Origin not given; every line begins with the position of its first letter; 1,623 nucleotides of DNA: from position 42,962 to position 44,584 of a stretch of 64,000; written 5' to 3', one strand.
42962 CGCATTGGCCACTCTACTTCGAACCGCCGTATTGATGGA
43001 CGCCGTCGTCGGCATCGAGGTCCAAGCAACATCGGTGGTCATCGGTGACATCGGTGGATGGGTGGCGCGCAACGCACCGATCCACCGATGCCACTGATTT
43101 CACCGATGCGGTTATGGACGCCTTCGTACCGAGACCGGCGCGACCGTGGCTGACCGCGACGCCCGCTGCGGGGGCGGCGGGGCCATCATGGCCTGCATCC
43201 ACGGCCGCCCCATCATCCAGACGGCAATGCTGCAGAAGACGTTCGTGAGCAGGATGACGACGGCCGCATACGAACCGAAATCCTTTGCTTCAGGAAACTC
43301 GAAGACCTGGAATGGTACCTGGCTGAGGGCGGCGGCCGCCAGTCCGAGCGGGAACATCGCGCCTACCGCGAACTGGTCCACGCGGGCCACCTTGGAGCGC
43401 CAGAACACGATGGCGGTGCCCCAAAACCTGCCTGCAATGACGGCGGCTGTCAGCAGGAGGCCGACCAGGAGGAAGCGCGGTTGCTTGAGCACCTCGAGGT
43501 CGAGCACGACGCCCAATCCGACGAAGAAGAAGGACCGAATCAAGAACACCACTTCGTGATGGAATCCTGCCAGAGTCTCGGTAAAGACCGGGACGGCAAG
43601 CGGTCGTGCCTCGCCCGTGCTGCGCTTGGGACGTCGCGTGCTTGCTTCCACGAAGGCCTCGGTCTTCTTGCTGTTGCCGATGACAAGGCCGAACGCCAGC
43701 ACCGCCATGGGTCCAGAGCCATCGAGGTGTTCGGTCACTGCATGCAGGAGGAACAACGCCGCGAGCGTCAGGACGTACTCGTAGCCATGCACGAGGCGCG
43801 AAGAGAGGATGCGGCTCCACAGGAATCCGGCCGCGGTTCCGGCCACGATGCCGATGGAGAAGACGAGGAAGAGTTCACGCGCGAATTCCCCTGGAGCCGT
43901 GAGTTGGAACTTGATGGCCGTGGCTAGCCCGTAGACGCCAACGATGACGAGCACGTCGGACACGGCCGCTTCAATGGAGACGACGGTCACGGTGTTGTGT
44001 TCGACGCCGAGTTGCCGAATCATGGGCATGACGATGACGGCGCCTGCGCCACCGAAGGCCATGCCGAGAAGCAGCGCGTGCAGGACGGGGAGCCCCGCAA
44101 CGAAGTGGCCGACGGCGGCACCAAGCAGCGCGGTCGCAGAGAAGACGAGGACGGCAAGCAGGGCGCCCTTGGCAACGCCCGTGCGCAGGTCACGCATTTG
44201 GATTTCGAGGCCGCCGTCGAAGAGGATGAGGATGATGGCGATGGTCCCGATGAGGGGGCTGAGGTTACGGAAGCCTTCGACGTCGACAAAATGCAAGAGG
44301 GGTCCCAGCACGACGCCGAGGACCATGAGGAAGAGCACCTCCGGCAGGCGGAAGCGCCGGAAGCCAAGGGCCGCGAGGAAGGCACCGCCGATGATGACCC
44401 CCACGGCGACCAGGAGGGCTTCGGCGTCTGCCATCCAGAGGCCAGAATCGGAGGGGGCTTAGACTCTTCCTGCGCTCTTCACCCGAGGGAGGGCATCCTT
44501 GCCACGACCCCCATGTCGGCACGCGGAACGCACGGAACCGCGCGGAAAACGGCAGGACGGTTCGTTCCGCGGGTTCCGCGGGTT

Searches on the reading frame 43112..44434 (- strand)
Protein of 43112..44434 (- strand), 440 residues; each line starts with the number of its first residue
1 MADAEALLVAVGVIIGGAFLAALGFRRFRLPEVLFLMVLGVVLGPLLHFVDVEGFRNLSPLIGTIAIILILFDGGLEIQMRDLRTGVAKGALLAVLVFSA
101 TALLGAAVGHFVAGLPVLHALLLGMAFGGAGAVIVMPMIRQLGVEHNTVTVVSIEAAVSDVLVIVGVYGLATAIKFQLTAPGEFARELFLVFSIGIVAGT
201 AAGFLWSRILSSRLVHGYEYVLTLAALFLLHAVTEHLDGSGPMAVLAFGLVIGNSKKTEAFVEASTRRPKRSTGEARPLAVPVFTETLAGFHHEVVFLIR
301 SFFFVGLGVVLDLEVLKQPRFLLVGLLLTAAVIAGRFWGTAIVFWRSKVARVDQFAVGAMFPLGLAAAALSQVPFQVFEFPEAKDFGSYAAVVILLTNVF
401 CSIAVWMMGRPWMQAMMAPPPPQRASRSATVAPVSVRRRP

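Call 55: search_protein_families(library=pfam, proteins=[window:43112-44434:-], max_evalue=0.00001)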
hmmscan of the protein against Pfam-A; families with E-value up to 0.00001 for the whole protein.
window:43112-44434:- (440 aa): 1 family
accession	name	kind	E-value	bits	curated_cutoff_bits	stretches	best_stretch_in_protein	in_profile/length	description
PF00999.27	Na_H_Exchanger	-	4.2e-38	131.6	26.2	1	18-399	4-363/375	Sodium/hydrogen exchanger, transmembrane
